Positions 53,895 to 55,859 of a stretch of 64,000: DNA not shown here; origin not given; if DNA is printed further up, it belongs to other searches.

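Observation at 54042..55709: Threonine-synthase-like PLP enzyme fused in frame to a response-regulator receiver domain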

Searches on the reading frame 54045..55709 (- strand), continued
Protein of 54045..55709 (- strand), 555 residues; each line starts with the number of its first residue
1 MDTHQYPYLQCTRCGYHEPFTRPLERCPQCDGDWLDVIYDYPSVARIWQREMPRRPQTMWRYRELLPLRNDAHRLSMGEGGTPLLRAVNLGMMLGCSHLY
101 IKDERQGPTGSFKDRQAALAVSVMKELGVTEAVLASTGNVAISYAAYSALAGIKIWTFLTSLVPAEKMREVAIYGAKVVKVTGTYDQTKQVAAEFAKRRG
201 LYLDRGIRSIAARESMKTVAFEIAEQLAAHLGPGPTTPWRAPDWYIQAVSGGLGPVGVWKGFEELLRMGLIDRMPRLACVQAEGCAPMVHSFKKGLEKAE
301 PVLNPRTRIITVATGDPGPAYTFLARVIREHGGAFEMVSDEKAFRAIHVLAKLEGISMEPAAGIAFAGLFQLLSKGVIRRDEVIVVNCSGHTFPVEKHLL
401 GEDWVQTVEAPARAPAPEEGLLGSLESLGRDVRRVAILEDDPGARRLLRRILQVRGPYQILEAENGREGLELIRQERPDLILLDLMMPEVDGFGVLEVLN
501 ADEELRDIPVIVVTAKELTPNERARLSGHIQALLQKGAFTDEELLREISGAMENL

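Call 8: search_solved_structures(query=window:54045-55709:-, max_evalue=0.00001, show_alignments=2)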
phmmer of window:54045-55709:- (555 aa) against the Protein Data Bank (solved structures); distinct sequences matched with E-value up to 0.00001: 177 (the best 60 are shown).
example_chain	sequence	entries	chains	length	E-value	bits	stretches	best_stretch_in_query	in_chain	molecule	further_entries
2zsj_A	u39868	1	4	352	4.4e-45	157.5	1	59-391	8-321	Threonine synthase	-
2d1f_A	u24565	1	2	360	5.6e-45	157.2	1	56-392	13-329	Threonine synthase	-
1uim_A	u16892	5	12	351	2.8e-39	138.4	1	55-393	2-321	Threonine Synthase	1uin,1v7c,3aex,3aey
6cgq_A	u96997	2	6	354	1.2e-34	123.1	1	60-391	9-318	Threonine synthase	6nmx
1e5x_A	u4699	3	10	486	1.4e-28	103.1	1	52-391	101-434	THREONINE SYNTHASE | THREONINE SYNTHASE 1, CHLOROPLASTIC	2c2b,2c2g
4ja2_A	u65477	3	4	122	1.9e-17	66.3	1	433-549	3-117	Response regulator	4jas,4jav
6azr_B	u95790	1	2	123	1.3e-16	63.6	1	434-549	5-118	Chemotaxis regulator-transmits chemoreceptor signals to flagelllar motor components CheY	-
3dge_C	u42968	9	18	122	1.3e-16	63.6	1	434-549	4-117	Response regulator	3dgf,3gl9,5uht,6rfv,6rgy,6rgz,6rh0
9lbr_A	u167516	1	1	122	8.7e-16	60.8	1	434-549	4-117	Response regulator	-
6rh1_C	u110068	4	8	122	1.6e-15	59.9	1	434-549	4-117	Response regulator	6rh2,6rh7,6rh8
9xzo_A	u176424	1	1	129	5.4e-15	58.2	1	434-516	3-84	De novo protein M1X0B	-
3c3m_A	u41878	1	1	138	1e-14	57.3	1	436-537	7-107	Response regulator receiver protein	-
1m5t_A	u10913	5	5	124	1.5e-13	53.5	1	433-536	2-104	cell division response regulator DivK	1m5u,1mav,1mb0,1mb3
9k3c_A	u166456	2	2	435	5.3e-13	51.7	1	49-391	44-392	Cysteate synthase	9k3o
3gt7_A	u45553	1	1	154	1.3e-12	50.4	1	429-515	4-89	Sensor protein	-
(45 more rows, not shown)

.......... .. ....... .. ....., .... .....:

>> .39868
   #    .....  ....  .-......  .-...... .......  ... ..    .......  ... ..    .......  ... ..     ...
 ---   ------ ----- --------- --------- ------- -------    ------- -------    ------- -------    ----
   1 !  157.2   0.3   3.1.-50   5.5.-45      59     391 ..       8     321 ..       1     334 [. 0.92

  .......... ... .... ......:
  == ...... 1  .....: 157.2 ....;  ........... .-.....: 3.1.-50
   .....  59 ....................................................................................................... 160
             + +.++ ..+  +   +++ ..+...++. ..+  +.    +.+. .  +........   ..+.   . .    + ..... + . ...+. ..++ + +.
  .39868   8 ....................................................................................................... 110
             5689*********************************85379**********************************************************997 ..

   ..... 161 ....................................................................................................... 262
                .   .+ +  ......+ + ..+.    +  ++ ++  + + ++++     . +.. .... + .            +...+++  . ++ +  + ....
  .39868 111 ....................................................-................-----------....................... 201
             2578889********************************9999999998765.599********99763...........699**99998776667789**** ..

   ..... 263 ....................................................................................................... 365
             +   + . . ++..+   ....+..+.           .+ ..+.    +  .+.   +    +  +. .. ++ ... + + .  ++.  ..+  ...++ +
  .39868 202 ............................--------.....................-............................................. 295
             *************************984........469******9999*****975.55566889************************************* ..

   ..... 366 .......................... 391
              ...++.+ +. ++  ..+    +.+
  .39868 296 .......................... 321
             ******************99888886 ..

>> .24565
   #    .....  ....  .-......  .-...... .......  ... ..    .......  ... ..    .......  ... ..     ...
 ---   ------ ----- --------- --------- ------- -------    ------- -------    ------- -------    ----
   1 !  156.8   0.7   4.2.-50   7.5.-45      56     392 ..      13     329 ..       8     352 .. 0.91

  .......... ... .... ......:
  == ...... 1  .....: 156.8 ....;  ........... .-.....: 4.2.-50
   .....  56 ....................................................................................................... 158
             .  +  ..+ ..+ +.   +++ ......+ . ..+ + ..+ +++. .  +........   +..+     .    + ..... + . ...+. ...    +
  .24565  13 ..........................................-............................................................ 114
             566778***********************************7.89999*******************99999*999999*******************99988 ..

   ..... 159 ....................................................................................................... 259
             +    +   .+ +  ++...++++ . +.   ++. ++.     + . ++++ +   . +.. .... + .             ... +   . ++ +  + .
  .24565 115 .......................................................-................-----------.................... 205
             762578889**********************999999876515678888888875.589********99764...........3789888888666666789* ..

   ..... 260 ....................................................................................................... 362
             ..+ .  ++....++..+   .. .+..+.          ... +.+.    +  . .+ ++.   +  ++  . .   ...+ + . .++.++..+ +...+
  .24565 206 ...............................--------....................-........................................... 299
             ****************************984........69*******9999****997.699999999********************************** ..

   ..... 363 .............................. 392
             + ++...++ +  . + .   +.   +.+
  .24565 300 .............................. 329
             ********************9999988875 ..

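Call 11: find_encoding_contigs(protein=window:54045-55709:-, flank=10000, max_places=4)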
Protein window:54045-55709:- (555 aa): no gene with exactly this product is on record in the collection.

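Call 12: find_encoding_contigs(protein=P0005, flank=10000, max_places=2)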
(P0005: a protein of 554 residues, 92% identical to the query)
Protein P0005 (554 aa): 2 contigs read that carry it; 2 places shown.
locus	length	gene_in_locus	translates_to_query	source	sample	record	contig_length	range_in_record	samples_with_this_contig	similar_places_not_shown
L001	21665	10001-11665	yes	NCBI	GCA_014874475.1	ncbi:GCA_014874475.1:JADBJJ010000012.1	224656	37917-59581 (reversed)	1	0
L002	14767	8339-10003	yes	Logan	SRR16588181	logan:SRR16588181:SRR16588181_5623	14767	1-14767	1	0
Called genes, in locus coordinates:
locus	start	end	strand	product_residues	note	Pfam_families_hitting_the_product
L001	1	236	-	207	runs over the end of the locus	PF00300:His_Phos_1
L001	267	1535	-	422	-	-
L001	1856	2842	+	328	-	PF00579:tRNA-synt_1b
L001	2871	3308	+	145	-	PF02580:Tyr_Deacylase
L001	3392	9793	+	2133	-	PF05228:CHASE4, PF08447:PAS_3, PF00989:PAS, PF08448:PAS_4, PF13426:PAS_9, PF08447:PAS_3, PF01590:GAF, PF13185:GAF_2, +21 more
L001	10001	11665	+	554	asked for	PF00291:PALP, PF00072:Response_reg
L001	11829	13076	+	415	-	PF00072:Response_reg, PF00512:HisKA, PF02518:HATPase_c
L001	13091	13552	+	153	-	PF03061:4HBT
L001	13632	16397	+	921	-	PF02739:5_3_exonuc_N, PF01367:5_3_exonuc, PF01612:DNA_pol_A_exo1, PF22619:DNA_polI_exo1, PF00476:DNA_pol_A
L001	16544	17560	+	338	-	PF03576:Peptidase_S58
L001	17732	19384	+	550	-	PF02874:ATP-synt_ab_N, PF00006:ATP-synt_ab, PF06745:ATPase (weak), PF00006:ATP-synt_ab, PF00306:ATP-synt_ab_C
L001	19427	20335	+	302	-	PF00231:ATP-synt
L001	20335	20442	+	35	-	-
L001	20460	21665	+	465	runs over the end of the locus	PF02874:ATP-synt_ab_N, PF00006:ATP-synt_ab, PF22919:ATP-synt_VA_C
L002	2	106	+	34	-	?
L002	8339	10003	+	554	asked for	PF00291:PALP, PF00072:Response_reg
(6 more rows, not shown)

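Call 13: find_encoding_contigs(protein=P0071, flank=10000, max_places=2)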
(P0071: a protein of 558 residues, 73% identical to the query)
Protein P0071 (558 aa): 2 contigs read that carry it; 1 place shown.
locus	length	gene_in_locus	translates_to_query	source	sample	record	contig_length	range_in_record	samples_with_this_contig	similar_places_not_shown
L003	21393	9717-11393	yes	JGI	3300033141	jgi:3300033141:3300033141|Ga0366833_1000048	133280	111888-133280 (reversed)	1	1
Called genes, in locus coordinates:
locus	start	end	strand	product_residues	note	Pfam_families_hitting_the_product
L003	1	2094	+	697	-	?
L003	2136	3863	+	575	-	PF01590:GAF, PF13185:GAF_2, PF13492:GAF_3, PF01590:GAF (weak), PF13185:GAF_2 (weak), PF13492:GAF_3 (weak)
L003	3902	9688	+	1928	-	PF02743:dCache_1, PF00672:HAMP, PF01590:GAF, PF13185:GAF_2, PF13492:GAF_3, PF01590:GAF, PF13492:GAF_3, PF01590:GAF, +12 more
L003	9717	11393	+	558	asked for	PF00291:PALP, PF00072:Response_reg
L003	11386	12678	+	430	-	PF00072:Response_reg, PF00512:HisKA, PF02518:HATPase_c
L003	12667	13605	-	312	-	PF00892:EamA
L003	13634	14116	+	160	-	-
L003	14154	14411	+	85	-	-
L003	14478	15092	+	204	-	PF02660:G3P_acyltransf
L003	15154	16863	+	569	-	PF02518:HATPase_c, PF13589:HATPase_c_3, PF01119:DNA_mis_repair, PF08676:MutL_C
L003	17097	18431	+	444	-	PF05697:Trigger_N, PF05698:Trigger_C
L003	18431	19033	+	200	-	PF00574:CLP_protease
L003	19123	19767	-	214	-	PF00753:Lactamase_B (faint), PF13483:Lactamase_B_3, PF12706:Lactamase_B_2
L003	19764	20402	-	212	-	PF21176:RecR_HhH, PF02132:RecR_ZnF, PF01751:Toprim, PF13662:Toprim_4, PF21175:RecR_C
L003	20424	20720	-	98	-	PF02575:YbaB_DNA_bd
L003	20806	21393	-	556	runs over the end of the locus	PF05496:RuvB_N (faint), PF13177:DNA_pol3_delta2, PF13401:AAA_22 (weak), PF00004:AAA, PF07728:AAA_5, PF22608:DNAX_ATPase_lid, PF12169:DNA_pol3_gamma3, PF20964:DnaX_C, +1 more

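Call 14: find_encoding_contigs(protein=P0115, flank=10000, max_places=2)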
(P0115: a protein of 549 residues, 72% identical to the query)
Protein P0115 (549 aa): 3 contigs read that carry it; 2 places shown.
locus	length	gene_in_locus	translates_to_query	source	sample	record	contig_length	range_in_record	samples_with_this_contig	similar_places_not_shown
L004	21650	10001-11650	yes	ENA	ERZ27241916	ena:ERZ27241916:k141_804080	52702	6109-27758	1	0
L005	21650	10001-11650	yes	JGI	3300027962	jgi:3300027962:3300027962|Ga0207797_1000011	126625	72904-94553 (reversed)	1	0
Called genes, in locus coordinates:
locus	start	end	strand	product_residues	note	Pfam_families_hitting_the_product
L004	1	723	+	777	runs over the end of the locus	-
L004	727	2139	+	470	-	PF13428:TPR_14 (faint), PF14559:TPR_19 (faint), PF23473:LysM3_LYK4_5 (faint), PF13181:TPR_8 (faint), PF13414:TPR_11 (faint), PF00515:TPR_1, PF07719:TPR_2 (weak), PF01476:LysM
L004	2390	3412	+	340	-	PF00356:LacI, PF00532:Peripla_BP_1, PF13407:Peripla_BP_4, PF13377:Peripla_BP_3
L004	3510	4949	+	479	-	PF01547:SBP_bac_1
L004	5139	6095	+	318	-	PF00528:BPD_transp_1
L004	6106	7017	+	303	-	PF00528:BPD_transp_1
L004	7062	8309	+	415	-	PF20706:GT4-conflict (faint), PF13692:Glyco_trans_1_4 (weak), PF00534:Glycos_transf_1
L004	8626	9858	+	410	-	PF00535:Glycos_transf_2, PF21969:MGS_GT (weak)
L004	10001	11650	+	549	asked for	PF00291:PALP, PF00072:Response_reg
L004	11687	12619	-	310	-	PF00892:EamA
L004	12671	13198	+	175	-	-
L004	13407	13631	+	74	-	PF13237:Fer4_10 (weak), PF13459:Fer4_15, PF13370:Fer4_13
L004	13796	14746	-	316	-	PF01551:Peptidase_M23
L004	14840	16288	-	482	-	PF01663:Phosphodiest, PF00884:Sulfatase (faint)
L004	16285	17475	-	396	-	PF14306:PUA_2, PF01747:ATP-sulfurylase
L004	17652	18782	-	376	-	-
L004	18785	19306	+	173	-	-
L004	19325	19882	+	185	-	PF01966:HD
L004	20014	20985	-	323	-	PF14238:DUF4340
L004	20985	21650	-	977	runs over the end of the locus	PF12679:ABC2_membrane_2, PF12730:ABC2_membrane_4 (weak), PF13346:ABC2_membrane_5, PF12698:ABC2_membrane_3, PF23357:DUF7088, PF09822:ABC_transp_aux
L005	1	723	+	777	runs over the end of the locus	-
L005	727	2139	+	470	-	PF13428:TPR_14 (faint), PF14559:TPR_19 (faint), PF23473:LysM3_LYK4_5 (faint), PF13181:TPR_8 (faint), PF13414:TPR_11 (faint), PF00515:TPR_1, PF07719:TPR_2 (weak), PF01476:LysM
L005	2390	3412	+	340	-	PF00356:LacI, PF00532:Peripla_BP_1, PF13407:Peripla_BP_4, PF13377:Peripla_BP_3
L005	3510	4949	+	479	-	PF01547:SBP_bac_1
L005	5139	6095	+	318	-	PF00528:BPD_transp_1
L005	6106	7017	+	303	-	PF00528:BPD_transp_1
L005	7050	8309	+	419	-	PF13692:Glyco_trans_1_4 (weak), PF00534:Glycos_transf_1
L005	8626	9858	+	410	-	PF00535:Glycos_transf_2, PF21969:MGS_GT (weak)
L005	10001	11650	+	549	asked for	PF00291:PALP, PF00072:Response_reg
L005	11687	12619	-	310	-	PF00892:EamA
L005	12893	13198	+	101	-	-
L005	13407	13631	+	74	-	PF13237:Fer4_10 (weak), PF13459:Fer4_15, PF13370:Fer4_13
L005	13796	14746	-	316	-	PF01551:Peptidase_M23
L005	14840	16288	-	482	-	PF01663:Phosphodiest, PF00884:Sulfatase (faint)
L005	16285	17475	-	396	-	PF14306:PUA_2, PF01747:ATP-sulfurylase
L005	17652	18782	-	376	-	-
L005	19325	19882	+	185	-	PF01966:HD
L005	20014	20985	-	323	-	PF14238:DUF4340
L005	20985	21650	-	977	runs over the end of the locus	PF12679:ABC2_membrane_2, PF12730:ABC2_membrane_4 (weak), PF13346:ABC2_membrane_5, PF12698:ABC2_membrane_3, PF23357:DUF7088, PF09822:ABC_transp_aux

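Call 21: find_related_loci(query=window:54045-55709:-, collection=genome_contigs, flank=10000)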
Query window:54045-55709:- (555 aa) in genome_contigs; peptide patterns used: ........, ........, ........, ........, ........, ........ (x = any residue, [..] = any of these).
600 stretches matched a pattern (row limit reached: there are more); 581 encode a relative of the query (tblastn E <= 1e-3); the best 80 are kept; 80 distinct loci.
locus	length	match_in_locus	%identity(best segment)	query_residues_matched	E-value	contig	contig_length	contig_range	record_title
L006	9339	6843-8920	94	1-555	0e+0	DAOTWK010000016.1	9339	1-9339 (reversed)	MAG TPA_asm: Anaerolineae bacterium isolate H12_134 k73_1893272, whole genome shotgun sequence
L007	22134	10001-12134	92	1-555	0e+0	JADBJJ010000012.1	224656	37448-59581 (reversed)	MAG: Chloroflexota bacterium isolate Tumba.bins.32 NODE_101_length_224656_cov_160.917, whole genome shotgun sequence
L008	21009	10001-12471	79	5-555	0e+0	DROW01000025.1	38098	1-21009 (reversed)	MAG TPA_asm: Chloroflexi bacterium isolate HyVt-544 HyVt-544_k145_112939, whole genome shotgun sequence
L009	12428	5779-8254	76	7-555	0e+0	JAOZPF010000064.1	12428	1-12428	MAG: Anaerolineae bacterium isolate GMC4.metabat2.178_sub GMC4_6771_length_12428_cov_6.743555, whole genome shotgun sequ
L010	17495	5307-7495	75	5-555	0e+0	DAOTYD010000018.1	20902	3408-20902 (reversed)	MAG TPA_asm: Anaerolineae bacterium isolate H23_305 k115_751090, whole genome shotgun sequence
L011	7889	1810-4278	76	1-554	0e+0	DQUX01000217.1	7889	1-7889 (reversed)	MAG TPA_asm: Anaerolineales bacterium isolate SZUA-1492 k95_46273, whole genome shotgun sequence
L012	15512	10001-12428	73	7-555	0e+0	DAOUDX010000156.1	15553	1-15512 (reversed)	MAG TPA_asm: Anaerolineae bacterium isolate N2_102 k133_846517, whole genome shotgun sequence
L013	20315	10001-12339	66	8-553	0e+0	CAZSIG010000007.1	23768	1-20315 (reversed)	MAG TPA_asm: uncultured Anaerolineales bacterium isolate binchicken_co15_120 genome assembly, contig: NODE_1015_length_2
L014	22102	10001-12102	63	8-548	0e+0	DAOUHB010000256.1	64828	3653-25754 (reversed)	MAG TPA_asm: Anaerolineae bacterium isolate R89_289 k165_709487, whole genome shotgun sequence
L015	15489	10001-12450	64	8-552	0e+0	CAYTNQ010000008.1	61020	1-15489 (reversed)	MAG TPA_asm: uncultured Anaerolineales bacterium isolate binchicken_co294_35 genome assembly, contig: NODE_817_length_61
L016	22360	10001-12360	60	8-553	0e+0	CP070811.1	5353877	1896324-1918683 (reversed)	MAG: Anaerolineales bacterium isolate bin12 chromosome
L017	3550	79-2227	70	3-553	0e+0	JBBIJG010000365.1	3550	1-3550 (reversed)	MAG: Caldilineae bacterium isolate BR1F70218_bin_157 NODE_7628_length_3550_cov_3.550215, whole genome shotgun sequence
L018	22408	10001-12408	60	9-553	0e+0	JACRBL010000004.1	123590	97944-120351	MAG: Chloroflexi bacterium isolate NC_groundwater_1619_Pr3_B-0.1um_56_27 SR-2_scaffold_141_201433, whole genome shotgun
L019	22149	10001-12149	59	9-555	0e+0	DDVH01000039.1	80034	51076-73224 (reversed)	MAG TPA_asm: Anaerolineales bacterium UBA2317 UBA2317_contig_1080, whole genome shotgun sequence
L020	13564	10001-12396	59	9-553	0e+0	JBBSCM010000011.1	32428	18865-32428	MAG: Anaerolineales bacterium isolate metawrap_la6_2 metawrap_la6_2_K_733068_L_32428_cov_12.0332, whole genome shotgun s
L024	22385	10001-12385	59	9-555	0e+0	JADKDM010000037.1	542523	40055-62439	MAG: Candidatus Villigracilis propinquus isolate OdNW_BATAC.378 tig00896775-10-5435630, whole genome shotgun sequence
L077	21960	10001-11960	55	11-552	0e+0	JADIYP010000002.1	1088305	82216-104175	MAG: Candidatus Leptovillus affinis isolate AalE_BATAC.251 tig00000711-10-10877730, whole genome shotgun sequence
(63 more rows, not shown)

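Call 22: search_protein_representatives(protein=window:54045-55709:-)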
Query: 555 residues. Proteins with E-value up to 0.001 (for the whole library): 359094; up to 1e-10: 36966; up to 1e-30: 3026. The best 150 are listed.
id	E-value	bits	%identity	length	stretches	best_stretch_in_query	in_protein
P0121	1.3e-201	687.5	49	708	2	7-546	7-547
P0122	2.5e-198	676.6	49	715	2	5-548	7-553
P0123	6.0e-198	675.3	57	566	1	9-550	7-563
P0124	7.4e-177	605.7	54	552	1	9-547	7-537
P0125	2.9e-160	550.9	50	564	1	6-548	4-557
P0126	2.9e-149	514.6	44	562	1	9-533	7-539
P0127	9.5e-143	493.1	56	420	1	9-408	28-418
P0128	1.8e-135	469.1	50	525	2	168-549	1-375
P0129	1.4e-113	396.9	60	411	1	93-393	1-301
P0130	1.6e-111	390.1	53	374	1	9-326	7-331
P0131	2.4e-102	359.8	47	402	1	8-391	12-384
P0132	8.5e-101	354.7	53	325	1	78-408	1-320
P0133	1.3e-98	347.4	57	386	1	8-283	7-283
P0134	1.1e-97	344.5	61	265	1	8-261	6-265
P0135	2.6e-97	343.2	48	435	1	9-391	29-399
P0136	5.7e-97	342.0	46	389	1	8-391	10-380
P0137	1.7e-96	340.5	44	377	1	9-391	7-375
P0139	9.8e-87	308.3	43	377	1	5-387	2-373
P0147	2.6e-77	277.2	42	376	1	10-386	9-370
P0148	1.4e-75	271.4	40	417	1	7-395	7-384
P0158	6.2e-70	252.8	40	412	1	9-391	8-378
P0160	1.5e-69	251.5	38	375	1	9-390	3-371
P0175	5.0e-65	236.6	39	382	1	5-390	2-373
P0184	8.1e-63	229.3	39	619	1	5-391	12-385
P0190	1.1e-61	225.6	37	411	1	9-392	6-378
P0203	1.1e-59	219.0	37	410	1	11-394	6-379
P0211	6.9e-59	216.4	36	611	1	8-392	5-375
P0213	9.1e-59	216.0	37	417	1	9-390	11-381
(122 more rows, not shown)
